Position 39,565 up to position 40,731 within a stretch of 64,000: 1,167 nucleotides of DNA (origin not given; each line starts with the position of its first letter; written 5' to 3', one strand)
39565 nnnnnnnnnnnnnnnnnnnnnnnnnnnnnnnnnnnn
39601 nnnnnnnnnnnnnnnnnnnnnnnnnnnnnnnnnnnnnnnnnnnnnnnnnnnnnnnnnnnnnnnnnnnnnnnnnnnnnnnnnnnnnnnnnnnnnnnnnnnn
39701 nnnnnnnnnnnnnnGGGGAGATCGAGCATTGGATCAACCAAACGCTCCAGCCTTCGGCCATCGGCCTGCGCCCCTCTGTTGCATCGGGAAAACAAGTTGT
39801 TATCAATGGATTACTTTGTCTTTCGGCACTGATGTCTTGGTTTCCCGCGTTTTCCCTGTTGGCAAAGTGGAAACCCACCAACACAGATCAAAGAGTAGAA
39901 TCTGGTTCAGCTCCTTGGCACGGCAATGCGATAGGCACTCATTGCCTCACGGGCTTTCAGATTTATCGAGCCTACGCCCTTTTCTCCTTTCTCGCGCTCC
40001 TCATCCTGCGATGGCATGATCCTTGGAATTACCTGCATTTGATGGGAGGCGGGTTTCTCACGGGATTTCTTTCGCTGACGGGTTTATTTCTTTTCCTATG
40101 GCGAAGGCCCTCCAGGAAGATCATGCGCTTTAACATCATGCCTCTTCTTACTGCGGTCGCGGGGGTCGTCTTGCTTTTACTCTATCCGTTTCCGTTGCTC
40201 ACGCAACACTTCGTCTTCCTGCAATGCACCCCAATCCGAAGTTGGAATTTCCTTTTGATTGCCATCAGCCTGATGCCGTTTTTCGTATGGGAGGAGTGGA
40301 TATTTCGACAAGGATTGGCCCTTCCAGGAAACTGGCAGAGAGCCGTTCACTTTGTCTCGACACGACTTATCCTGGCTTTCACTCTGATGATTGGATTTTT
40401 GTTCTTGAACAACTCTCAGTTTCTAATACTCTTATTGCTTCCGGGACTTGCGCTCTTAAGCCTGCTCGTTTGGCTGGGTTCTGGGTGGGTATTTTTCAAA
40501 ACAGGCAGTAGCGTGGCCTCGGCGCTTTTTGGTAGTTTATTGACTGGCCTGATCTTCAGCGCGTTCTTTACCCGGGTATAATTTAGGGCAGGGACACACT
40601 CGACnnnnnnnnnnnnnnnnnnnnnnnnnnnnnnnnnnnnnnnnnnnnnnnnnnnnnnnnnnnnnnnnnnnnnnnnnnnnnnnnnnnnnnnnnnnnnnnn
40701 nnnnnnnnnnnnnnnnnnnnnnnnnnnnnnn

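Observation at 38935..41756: Alpha/beta-hydrolase fused to a CPBP intramembrane protease, co-oriented with a geranylgeranyl reductase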

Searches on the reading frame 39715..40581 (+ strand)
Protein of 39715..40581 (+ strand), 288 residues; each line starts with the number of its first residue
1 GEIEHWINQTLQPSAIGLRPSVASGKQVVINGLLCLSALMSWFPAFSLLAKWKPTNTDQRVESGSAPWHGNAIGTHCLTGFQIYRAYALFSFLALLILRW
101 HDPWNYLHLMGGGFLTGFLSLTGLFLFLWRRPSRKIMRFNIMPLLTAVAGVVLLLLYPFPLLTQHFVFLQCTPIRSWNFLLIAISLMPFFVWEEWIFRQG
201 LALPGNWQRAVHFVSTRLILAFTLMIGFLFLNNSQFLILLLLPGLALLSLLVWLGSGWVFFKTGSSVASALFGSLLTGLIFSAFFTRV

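Call 5: search_protein_families(library=pfam, proteins=[window:39715-40581:+, window:39835-40581:+], max_evalue=10)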
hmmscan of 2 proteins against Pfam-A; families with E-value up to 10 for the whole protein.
window:39715-40581:+ (288 aa): 0 families

window:39835-40581:+ (248 aa): 1 family
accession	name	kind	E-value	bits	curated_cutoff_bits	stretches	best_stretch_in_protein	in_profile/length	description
PF13755.11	Sensor_TM1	-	0.98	9.7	26.6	0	94-114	14-34/68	Sensor N-terminal transmembrane domain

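Call 12: search_solved_structures(query=A2, max_evalue=10, show_alignments=3)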
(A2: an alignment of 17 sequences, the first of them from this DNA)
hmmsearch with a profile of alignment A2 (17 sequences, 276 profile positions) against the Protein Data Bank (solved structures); distinct sequences matched with E-value up to 10: 0.

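Call 24: search_protein_representatives(alignment_id=A2)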
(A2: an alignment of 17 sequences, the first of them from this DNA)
Query: 17 sequences, 276 profile positions. Proteins with E-value up to 0.001 (for the whole library): 404; up to 1e-10: 237; up to 1e-30: 108. The best 150 are listed.
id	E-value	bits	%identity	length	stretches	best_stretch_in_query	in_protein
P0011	3.6e-99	347.8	-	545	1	4-276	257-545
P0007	1.0e-93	329.9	-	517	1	2-276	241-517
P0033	3.0e-91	321.8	-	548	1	4-276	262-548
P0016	1.2e-90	319.9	-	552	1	7-276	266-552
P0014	1.5e-90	319.5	-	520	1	3-276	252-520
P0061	3.1e-89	315.2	-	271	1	5-275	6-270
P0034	1.6e-86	306.4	-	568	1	16-276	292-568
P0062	2.5e-76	272.9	-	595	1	10-276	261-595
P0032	1.2e-71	257.5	-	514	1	12-275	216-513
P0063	5.0e-66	239.1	-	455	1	11-276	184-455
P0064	4.9e-62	226.0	-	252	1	69-276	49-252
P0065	1.2e-60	221.5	-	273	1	18-275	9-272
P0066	5.7e-60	219.2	-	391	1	70-275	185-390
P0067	3.3e-56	206.9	-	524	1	16-275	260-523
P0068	2.1e-55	204.3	-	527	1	42-275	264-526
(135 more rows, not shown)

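Call 29: predict_structure(alignment_id=A2)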
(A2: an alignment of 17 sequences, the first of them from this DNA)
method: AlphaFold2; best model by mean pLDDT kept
length: 278 residues; sequences in the alignment: 17
mean_pLDDT: 76.8   pTM: 0.71
mean pLDDT of the five models: 76.8, 75.5, 74.7, 74.4, 74.2
residues with pLDDT >= 90: 86; 70-90: 105; 50-70: 52; < 50: 35
segments of 3 or more residues with pLDDT < 50: 1-12, 43-63
pLDDT, mean of each block of 10 residues (from residue 1): 44 62 64 52 48 43 61 94 94 86 89 95 82 85 71 62 84 94 88 80 91 87 64 84 89 90 92 74
secondary structure, 60 per line:
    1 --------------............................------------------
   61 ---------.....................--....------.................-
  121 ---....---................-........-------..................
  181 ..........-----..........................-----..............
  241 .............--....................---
elements in order: H15-42 H70-90 H93-96 H103-119 H124-127 H131-146 H148-155 H163-190 H196-221 H227-253 H256-275

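Call 38: find_related_loci(query=A4, collection=genome_contigs, flank=6000)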
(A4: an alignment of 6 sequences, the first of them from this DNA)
Query A4 (278 aa) in genome_contigs; peptide patterns used: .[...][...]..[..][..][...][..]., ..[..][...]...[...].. (x = any residue, [..] = any of these).
95 stretches matched a pattern; 6 encode a relative of the query (tblastn E <= 1e-3); 6 distinct loci.
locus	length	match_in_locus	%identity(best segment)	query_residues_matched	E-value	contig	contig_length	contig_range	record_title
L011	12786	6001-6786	53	17-278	1e-75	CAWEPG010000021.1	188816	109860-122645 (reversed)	MAG: uncultured Acidimicrobiia bacterium isolate MFD02159.bin.1.95 genome assembly, contig: contig_77096, whole genome s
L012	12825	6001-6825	49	4-278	1e-74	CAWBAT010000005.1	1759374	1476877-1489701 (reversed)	MAG: uncultured Acidimicrobiia bacterium isolate MFD02979.bin.1.148 genome assembly, contig: contig_58684, whole genome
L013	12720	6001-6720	37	32-278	7e-38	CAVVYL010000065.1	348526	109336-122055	MAG: uncultured Acidimicrobiia bacterium isolate MFD00962.bin.1.329 genome assembly, contig: contig_94, whole genome sho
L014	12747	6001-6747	34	20-277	2e-24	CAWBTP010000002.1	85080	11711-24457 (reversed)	MAG: uncultured Acidimicrobiia bacterium isolate MFD05454.bin.1.192 genome assembly, contig: contig_121391, whole genome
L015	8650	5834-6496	38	54-278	3e-23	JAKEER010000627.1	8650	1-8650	MAG: Acidobacteria bacterium isolate PMV_1.51 PMV_1.51.k101_998445, whole genome shotgun sequence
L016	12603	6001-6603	36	77-278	6e-17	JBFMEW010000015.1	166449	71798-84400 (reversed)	MAG: Acidobacteriota bacterium isolate MAG255 MAG255_15, whole genome shotgun sequence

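Call 43: fold_search(model_id=the predicted structure, library=pdb)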
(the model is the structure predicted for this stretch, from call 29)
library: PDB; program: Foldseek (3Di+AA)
matches with E <= 10: 122; with E <= 0.001: 0
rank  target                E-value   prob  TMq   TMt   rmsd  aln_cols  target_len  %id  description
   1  4cad_C                1.5e+00  0.57  0.40  0.44   7.5       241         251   17  Mechanism of farnesylated CAAX protein processing by the integral membrane protease Rce1 (released 2013-11-27)
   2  8ipq_B                1.5e+00  0.04  0.12  0.07  24.9       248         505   17  Cryo-EM structure of heme transporter CydDC from Mycobacterium smegmatis in the inward facing apo state (released 2023-06-14)
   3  5gae_g                1.7e+00  0.07  0.14  0.11  18.5       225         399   14  RNC in complex with a translocating SecYEG (released 2016-01-27)
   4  8dl8_A                2.1e+00  0.14  0.22  0.15  18.6       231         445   12  Cryo-EM structure of human ferroportin/slc40 bound to Co2+ in nanodisc (released 2022-12-07)
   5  9ijr_A                2.1e+00  0.09  0.20  0.19  17.5       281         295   12  Cryo-EM structure of the orphan GPR52 beta-arrestin 1 complex bound to ligand c17 (released 2025-09-03)
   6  8fn1_A                2.5e+00  0.08  0.18  0.18  18.4       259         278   14  CryoEM structure of Go-coupled NTSR1 (released 2023-03-29)
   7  6i1z_B                2.6e+00  0.11  0.27  0.26  11.9       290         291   15  Outward facing structure of apo CST (released 2019-06-05)
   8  9r2g_D                2.6e+00  0.08  0.21  0.19  16.6       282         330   12  Cytochrome bd II oxidase qOR-2 type from Mycobacterium smegmatis (released 2026-03-04)
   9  2hqf                  2.6e+00  0.08  0.19  0.07  14.7       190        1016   14  Conformation of the AcrB Multidrug Efflux Pump in Mutants of the Putative Proton Relay Pathway (released 2007-04-17)
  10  9uyq_A                2.6e+00  0.07  0.18  0.09  17.5       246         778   12  Cryo-EM structure of a class C GPCR (Class 2) (released 2026-03-18)
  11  9tbd_A                2.8e+00  0.10  0.22  0.23  16.1       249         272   17  Cryo-EM structure of the light-driven sodium pump ErNaR in the pentameric form (released 2025-12-17)
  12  1dbh                  3.0e+00  0.04  0.12  0.10  18.4       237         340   12  DBL AND PLECKSTRIN HOMOLOGY DOMAINS FROM HSOS1 (released 1998-12-23)
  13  8imx_G                3.0e+00  0.04  0.14  0.08  16.8       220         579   19  Cryo-EM structure of GPI-T with a chimeric GPI-anchored protein (released 2023-08-16)
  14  7mtq_B                3.5e+00  0.08  0.19  0.10  16.4       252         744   16  CryoEM Structure of Full-Length mGlu2 in Inactive-State Bound to Antagonist LY341495 (released 2021-07-07)
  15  4jq6_B                3.7e+00  0.08  0.19  0.25  16.0       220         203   13  Crystal structure of blue light-absorbing proteorhodopsin from Med12 at 2.3 Angstrom (released 2013-05-08)
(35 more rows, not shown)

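Call 45: find_homologous_proteins(query=A2, max_evalue=10)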
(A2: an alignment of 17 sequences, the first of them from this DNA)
Query A2 (17 sequences) (278 aa, profile of the alignment): 30 proteins with E <= 10 among 8000 candidates.
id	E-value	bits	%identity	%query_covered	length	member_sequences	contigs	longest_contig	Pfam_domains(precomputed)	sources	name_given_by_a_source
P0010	9.6e-85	302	45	99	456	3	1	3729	PF12697.14,PF12146.16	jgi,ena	-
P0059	2.7e-56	209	24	40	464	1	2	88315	PF12697.14,PF00561.27,PF12146.16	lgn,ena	-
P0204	3.4e-54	202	24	44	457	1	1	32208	PF12697.14,PF00561.27,PF12146.16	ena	-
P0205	6.9e-54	201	26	67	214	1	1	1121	-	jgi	jgi:hypothetical protein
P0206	1.0e-53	200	27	44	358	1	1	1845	-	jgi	jgi:heme/copper-type cytochrome/quinol oxidase subunit 4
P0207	6.6e-52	194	25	66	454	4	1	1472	PF12697.14,PF00561.27,PF12146.16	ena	-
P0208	9.0e-52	194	25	44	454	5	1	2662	PF12697.14,PF00561.27,PF12146.16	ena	-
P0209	2.5e-51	193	25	73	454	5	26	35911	PF12697.14,PF00561.27,PF12146.16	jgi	-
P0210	1.1e-50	191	25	40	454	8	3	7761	PF12697.14,PF00561.27,PF12146.16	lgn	-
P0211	1.1e-50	190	29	65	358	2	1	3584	-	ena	-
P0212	3.0e-50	189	23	40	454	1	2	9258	PF12697.14,PF00561.27,PF12146.16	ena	-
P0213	3.9e-50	189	25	66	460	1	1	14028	PF12697.14,PF00561.27,PF12146.16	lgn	-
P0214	4.2e-50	189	26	73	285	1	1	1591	-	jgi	jgi:hypothetical protein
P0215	4.5e-50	188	27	40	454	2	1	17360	PF12697.14,PF00561.27,PF12146.16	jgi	-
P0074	8.1e-50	188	24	66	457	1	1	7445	PF12697.14,PF00561.27,PF12146.16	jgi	-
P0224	2.4e-43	166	25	72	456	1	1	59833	PF12697.14,PF00561.27,PF12146.16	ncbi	-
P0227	7.0e-7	47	28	55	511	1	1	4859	PF02129.25,PF00326.28,PF20408.5,PF12740.15,PF05448.19,PF12697.14,PF01738.25,PF07224.18,PF00561.27,PF12146.16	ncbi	-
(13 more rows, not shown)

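Call 73: find_encoding_contigs(protein=P0227, flank=5000, max_places=2)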
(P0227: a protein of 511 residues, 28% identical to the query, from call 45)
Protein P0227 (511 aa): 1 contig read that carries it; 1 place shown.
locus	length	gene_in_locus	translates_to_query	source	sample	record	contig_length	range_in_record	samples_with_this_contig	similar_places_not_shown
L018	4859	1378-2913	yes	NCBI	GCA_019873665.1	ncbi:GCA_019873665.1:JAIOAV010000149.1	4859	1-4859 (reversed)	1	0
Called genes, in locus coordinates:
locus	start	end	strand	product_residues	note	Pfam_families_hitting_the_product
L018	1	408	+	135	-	?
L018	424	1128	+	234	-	PF02463:SMC_N (faint), PF00005:ABC_tran, PF13304:AAA_21 (faint)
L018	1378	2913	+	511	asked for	PF12740:PETase (weak), PF07224:Chlorophyllase (weak), PF01738:DLH, PF02129:Peptidase_S15 (weak), PF05448:AXE1 (faint), PF00561:Abhydrolase_1, PF12146:Hydrolase_4, PF12697:Abhydrolase_6, +2 more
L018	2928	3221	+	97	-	-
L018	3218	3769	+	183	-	PF18306:LDcluster4, PF03641:Lysine_decarbox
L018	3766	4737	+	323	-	PF00892:EamA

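Call 74: find_encoding_contigs(protein=P0224, flank=5000, max_places=2)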
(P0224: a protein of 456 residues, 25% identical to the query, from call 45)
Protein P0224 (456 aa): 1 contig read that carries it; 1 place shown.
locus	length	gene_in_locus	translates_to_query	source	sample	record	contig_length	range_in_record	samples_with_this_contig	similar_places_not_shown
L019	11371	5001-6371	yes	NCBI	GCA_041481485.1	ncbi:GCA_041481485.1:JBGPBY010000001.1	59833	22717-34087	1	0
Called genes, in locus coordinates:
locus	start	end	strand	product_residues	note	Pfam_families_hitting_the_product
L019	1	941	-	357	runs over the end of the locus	PF13623:SurA_N_2 (weak), PF13624:SurA_N_3, PF09312:SurA_N (weak), PF13145:Rotamase_2, PF13616:Rotamase_3, PF00639:Rotamase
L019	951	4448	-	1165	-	PF17757:UvrB_inter, PF02559:CarD_TRCF_RID, PF00270:DEAD, PF04851:ResIII (weak), PF00271:Helicase_C, PF22590:Cas3-like_C_2 (weak), PF03461:TRCF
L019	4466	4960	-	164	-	PF01467:CTP_transf_like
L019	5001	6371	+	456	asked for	PF00561:Abhydrolase_1, PF12146:Hydrolase_4, PF12697:Abhydrolase_6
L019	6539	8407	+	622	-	PF10670:DUF4198 (faint), PF02369:Big_1 (faint), PF08400:phage_tail_N (faint), PF13715:CarbopepD_reg_2 (faint), PF17210:SdrD_B (faint), PF22904:NOMO1-like_2nd (faint), PF13620:CarboxypepD_reg (weak), PF13620:CarboxypepD_reg, +5 more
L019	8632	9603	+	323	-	PF01118:Semialdhyde_dh, PF22698:Semialdhyde_dhC_1, PF02774:Semialdhyde_dhC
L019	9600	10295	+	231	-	PF00696:AA_kinase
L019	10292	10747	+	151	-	PF13673:Acetyltransf_10 (weak), PF00583:Acetyltransf_1, PF13508:Acetyltransf_7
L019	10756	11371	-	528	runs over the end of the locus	PF00989:PAS (weak), PF13188:PAS_8 (weak), PF00512:HisKA, PF02518:HATPase_c, PF00072:Response_reg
